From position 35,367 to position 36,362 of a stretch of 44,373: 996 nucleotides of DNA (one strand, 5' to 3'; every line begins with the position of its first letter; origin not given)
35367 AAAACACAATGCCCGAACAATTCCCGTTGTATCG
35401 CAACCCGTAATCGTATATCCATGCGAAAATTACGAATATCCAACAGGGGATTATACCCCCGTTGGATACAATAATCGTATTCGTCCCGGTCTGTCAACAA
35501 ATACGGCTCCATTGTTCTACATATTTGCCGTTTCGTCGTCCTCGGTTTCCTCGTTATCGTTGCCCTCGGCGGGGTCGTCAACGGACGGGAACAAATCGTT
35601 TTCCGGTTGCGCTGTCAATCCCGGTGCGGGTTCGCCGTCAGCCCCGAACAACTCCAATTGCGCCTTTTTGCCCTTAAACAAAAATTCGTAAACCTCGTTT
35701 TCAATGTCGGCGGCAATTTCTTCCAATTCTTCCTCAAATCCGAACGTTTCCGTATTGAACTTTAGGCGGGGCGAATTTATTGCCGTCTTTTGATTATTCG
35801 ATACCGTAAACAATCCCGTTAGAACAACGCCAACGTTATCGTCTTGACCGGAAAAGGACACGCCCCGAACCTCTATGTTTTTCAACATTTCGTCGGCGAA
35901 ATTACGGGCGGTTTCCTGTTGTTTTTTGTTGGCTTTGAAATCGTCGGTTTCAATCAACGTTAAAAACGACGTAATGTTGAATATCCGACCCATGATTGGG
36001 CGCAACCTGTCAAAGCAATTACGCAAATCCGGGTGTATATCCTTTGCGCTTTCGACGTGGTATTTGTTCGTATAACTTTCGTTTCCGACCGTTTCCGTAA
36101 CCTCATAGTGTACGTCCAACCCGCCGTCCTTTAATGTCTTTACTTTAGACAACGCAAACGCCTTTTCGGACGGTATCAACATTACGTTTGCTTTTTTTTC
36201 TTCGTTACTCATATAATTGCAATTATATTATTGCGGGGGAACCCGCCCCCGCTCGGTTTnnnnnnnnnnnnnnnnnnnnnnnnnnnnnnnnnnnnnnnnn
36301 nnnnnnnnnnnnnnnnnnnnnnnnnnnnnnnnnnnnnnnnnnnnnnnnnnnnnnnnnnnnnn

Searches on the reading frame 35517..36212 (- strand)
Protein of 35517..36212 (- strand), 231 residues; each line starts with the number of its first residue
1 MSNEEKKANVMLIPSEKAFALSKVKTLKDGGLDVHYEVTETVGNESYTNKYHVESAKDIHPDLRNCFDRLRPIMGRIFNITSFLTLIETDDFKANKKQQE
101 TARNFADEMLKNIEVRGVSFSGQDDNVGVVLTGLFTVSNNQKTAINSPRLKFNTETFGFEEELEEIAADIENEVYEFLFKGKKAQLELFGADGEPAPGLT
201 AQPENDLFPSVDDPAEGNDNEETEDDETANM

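Call 58: search_protein_families(library=phrogs, proteins=[window:35517-36212:-], max_evalue=0.00001)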
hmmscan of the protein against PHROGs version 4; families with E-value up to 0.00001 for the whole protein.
window:35517-36212:- (231 aa): 2 families
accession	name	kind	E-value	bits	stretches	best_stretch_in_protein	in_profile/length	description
phrog_9513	-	unknown function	4.6e-27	95.7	1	17-217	8-195/214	-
phrog_6141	-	unknown function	1.5e-12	48.6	1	15-196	9-162/174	-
